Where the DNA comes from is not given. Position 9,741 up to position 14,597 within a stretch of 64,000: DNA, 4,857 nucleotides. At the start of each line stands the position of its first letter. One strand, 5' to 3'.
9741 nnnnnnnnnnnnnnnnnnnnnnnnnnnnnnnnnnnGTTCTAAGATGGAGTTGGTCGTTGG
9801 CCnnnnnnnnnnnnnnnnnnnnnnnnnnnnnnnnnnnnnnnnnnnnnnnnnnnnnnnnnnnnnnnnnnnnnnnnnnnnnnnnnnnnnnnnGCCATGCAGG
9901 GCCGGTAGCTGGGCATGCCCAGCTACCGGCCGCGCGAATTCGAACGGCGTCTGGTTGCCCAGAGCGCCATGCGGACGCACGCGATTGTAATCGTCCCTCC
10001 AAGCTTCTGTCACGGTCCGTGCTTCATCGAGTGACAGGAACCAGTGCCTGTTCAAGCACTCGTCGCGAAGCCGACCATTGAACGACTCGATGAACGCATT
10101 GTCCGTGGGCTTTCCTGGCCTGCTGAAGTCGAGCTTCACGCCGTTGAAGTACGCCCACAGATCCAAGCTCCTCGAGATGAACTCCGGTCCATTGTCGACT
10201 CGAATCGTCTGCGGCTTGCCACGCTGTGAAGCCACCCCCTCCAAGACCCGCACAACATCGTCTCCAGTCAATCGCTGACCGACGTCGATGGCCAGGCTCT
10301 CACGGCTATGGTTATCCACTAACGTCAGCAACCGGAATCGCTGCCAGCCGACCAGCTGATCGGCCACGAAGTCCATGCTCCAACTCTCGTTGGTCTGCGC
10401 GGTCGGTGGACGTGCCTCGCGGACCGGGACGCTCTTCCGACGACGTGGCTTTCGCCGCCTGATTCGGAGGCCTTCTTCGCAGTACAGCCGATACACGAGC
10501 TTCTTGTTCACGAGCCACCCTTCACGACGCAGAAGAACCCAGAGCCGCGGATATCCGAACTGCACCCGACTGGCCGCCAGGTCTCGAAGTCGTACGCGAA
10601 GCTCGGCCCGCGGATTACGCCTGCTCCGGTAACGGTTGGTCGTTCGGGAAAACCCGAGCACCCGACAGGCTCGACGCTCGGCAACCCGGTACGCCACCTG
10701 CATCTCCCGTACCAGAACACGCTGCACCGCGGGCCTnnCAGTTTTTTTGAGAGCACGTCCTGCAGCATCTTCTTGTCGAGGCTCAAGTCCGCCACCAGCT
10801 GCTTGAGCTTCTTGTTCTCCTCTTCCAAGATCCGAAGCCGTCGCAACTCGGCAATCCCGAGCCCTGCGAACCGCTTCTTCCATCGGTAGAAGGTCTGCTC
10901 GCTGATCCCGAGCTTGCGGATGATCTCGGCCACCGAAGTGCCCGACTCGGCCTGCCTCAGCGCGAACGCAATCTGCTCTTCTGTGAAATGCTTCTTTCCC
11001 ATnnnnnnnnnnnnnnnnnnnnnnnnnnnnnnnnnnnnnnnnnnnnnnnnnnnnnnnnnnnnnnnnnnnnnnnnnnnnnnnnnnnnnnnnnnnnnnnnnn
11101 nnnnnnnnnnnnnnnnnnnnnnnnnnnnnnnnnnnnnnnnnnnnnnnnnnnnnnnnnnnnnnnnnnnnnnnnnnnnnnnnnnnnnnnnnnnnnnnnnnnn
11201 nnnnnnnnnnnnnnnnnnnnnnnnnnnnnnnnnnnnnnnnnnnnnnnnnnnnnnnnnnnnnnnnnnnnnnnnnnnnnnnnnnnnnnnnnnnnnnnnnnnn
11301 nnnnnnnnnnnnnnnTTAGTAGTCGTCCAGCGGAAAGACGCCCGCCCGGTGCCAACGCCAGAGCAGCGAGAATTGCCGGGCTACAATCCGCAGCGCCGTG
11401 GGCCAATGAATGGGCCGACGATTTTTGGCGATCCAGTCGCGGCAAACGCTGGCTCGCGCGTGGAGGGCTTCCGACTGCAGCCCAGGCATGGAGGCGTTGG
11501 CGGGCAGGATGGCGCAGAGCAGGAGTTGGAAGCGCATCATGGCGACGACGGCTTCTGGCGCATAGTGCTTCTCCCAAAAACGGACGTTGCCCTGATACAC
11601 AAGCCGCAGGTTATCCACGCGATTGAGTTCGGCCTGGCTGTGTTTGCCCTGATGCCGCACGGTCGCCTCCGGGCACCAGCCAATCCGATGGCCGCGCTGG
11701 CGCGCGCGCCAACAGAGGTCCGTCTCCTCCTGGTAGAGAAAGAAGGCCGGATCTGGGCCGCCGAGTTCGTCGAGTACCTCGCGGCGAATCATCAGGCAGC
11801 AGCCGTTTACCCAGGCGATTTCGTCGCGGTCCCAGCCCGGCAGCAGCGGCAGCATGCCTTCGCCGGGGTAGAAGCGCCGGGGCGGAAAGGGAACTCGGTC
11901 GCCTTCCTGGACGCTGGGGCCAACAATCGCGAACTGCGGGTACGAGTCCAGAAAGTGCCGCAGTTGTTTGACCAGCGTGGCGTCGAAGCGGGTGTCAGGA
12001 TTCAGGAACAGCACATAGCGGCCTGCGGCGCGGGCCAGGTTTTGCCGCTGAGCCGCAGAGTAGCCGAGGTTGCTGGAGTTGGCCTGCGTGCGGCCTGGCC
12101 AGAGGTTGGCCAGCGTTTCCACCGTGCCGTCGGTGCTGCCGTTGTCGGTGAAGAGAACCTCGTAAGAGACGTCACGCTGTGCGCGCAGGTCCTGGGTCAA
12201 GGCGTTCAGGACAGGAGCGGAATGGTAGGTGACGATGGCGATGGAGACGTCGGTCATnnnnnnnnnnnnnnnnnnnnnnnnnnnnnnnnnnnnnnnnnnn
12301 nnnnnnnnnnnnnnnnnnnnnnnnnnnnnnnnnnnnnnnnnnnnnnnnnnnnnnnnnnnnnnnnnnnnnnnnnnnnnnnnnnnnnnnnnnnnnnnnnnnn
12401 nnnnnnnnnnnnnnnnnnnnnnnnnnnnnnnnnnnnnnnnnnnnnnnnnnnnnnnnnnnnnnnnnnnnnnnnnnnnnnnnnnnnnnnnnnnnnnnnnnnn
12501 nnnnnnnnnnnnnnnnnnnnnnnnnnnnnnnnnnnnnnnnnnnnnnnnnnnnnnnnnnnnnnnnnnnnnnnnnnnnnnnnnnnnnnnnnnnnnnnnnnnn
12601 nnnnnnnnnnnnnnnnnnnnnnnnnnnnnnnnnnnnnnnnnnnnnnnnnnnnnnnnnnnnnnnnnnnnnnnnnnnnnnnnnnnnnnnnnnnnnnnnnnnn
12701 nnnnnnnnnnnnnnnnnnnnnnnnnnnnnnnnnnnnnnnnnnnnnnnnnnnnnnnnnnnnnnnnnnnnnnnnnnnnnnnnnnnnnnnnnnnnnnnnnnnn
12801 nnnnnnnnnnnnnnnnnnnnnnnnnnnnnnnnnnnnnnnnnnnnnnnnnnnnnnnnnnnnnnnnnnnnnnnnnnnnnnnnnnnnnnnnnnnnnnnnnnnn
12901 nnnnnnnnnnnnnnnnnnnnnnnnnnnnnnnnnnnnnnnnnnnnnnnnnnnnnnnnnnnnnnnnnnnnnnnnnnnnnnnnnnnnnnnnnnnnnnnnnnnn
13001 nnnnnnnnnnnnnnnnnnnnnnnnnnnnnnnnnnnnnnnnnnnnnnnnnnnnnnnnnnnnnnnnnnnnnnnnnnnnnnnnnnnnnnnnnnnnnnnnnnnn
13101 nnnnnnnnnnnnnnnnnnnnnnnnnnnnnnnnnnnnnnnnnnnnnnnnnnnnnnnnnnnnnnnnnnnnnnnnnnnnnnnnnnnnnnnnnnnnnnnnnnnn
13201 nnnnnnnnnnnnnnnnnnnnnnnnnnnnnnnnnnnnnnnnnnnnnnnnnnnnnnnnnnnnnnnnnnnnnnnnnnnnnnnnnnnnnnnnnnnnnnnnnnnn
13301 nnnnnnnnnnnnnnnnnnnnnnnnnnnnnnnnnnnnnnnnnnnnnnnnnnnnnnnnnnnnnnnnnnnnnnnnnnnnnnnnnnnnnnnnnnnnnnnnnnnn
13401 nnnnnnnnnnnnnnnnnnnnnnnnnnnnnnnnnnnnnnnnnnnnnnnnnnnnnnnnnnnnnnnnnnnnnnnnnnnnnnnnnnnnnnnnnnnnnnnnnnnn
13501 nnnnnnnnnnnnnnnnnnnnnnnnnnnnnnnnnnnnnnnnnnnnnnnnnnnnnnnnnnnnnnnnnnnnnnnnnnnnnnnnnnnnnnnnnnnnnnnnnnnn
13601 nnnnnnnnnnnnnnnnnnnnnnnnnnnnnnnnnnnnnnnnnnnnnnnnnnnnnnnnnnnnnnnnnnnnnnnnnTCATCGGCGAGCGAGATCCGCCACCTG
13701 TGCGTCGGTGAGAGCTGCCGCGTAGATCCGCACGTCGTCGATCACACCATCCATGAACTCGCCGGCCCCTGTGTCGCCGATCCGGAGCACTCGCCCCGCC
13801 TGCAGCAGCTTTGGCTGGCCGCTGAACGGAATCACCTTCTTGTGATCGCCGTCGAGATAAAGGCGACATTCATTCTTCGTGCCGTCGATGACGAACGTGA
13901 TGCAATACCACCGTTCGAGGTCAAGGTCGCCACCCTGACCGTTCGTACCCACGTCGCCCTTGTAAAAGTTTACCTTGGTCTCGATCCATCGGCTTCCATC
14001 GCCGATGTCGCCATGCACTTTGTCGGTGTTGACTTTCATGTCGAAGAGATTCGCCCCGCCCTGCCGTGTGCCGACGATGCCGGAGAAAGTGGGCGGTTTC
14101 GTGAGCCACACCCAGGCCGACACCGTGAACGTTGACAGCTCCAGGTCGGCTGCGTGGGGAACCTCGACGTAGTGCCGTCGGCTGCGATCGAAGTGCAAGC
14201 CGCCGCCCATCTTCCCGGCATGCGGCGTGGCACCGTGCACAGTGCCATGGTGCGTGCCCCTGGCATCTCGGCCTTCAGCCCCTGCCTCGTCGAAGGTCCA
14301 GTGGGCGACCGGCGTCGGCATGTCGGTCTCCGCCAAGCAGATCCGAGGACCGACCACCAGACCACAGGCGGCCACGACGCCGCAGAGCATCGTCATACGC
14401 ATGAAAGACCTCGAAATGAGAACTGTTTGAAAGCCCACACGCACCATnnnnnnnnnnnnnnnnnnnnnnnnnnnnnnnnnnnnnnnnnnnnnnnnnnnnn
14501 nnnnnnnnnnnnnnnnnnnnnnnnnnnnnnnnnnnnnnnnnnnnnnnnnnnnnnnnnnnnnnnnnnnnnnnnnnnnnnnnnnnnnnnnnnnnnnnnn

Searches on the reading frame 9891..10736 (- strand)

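Call 42: search_protein_families(library=pfam, proteins=[window:9891-10736:-], max_evalue=0.01)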
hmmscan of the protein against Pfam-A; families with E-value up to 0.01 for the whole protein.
seq(282 aa): 4 families
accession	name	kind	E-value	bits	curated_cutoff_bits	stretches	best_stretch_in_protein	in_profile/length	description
PF13683.12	rve_3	-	1.6e-30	105.1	26.5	1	198-264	1-67/67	Integrase core domain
PF00665.32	rve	-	1.6e-22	80.1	32.6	1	114-210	3-102/102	Integrase core domain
PF13276.12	HTH_21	-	1.6e-10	41.5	28.1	1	55-98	16-60/60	HTH-like domain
PF13333.12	rve_2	-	7.6e-05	23.2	22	1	217-267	1-51/56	Integrase core domain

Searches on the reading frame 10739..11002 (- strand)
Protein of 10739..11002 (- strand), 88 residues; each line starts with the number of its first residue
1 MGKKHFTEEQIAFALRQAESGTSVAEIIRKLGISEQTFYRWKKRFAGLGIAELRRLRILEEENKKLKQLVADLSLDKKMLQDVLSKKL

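Call 42: search_protein_families(library=pfam, proteins=[window:10739-11002:-], max_evalue=0.01)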
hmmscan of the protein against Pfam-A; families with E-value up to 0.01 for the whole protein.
seq(88 aa): 13 families
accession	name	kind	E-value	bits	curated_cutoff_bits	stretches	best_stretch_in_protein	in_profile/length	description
PF01527.26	HTH_Tnp_1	-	3.9e-19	69.1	24.1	1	2-71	2-75/75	Transposase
PF13518.12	HTH_28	-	5.8e-11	42.7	25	1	14-56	5-47/52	Helix-turn-helix domain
PF13551.12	HTH_29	-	7.2e-11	42.5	28.1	1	14-57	4-47/64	Winged helix-turn helix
PF13384.12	HTH_23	-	1.4e-09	37.9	24.6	1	14-52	10-48/50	Homeodomain-like domain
PF12833.13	HTH_18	-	2.9e-05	24.7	33.6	0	29-75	3-47/80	Helix-turn-helix domain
PF02796.21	HTH_7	-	9.4e-05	22.9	23.8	1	4-41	4-41/45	Helix-turn-helix domain of resolvase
PF13022.12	HTH_Tnp_1_2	-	0.00037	21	27.9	1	20-44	24-49/122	Helix-turn-helix of insertion element transposase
PF13443.12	HTH_26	-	0.0011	19.6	22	0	18-53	7-43/63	Cro/C1-type HTH DNA-binding domain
PF04218.19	CENP-B_N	-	0.0014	18.7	21.2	1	16-44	17-45/53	CENP-B N-terminal DNA-binding domain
PF06056.18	Terminase_5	-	0.0026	18.1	20.3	1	23-44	15-36/58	Putative ATPase subunit of terminase (gpP-like)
PF08279.18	HTH_11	-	0.0029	17.9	25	1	8-40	2-34/55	HTH domain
PF01710.22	HTH_Tnp_IS630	-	0.0061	17.1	21.3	1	18-71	15-66/119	Transposase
PF00440.29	TetR_N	-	0.0088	16.3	24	0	21-40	16-35/47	Bacterial regulatory proteins, tetR family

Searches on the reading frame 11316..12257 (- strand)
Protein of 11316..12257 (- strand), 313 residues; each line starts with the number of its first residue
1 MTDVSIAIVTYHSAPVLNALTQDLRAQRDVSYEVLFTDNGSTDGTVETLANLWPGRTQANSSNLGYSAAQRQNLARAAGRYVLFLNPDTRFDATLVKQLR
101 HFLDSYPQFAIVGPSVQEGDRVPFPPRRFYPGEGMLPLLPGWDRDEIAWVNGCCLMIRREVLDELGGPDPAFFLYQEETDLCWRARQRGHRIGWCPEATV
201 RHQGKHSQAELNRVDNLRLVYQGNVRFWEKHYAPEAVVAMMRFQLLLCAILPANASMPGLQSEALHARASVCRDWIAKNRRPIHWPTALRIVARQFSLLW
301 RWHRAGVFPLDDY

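Call 75: search_protein_families(library=pfam, proteins=[window:11316-12257:-], max_evalue=0.0001)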
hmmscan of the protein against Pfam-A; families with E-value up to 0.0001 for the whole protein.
window:11316-12257:- (313 aa): 3 families
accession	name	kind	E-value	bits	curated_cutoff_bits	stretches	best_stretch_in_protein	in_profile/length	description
PF00535.33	Glycos_transf_2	-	4.9e-18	66.1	23.3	1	5-165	1-167/168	Glycosyl transferase family 2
PF13641.12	Glyco_tranf_2_3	-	2e-14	54.6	27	1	4-207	3-216/230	Glycosyltransferase like family 2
PF13632.12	Glyco_trans_2_3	-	2.6e-06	27.8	27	1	81-203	1-124/198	Glycosyl transferase family group 2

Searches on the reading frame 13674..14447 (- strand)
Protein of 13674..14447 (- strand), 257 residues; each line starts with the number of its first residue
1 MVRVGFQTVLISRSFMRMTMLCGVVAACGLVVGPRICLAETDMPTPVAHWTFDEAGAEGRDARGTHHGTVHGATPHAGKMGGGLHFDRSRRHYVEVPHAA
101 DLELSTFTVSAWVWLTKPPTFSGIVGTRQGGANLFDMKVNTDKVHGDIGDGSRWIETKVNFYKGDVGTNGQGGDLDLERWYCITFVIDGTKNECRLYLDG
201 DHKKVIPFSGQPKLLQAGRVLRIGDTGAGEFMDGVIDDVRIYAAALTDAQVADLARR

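Call 75: search_protein_families(library=pfam, proteins=[window:13674-14447:-], max_evalue=0.0001)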
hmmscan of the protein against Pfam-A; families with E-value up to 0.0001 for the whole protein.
window:13674-14447:- (257 aa): 1 family
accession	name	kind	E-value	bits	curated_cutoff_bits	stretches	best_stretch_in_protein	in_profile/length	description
PF13385.13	Laminin_G_3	-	5.7e-21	75.7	27.6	1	92-252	5-151/151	Concanavalin A-like lectin/glucanases superfamily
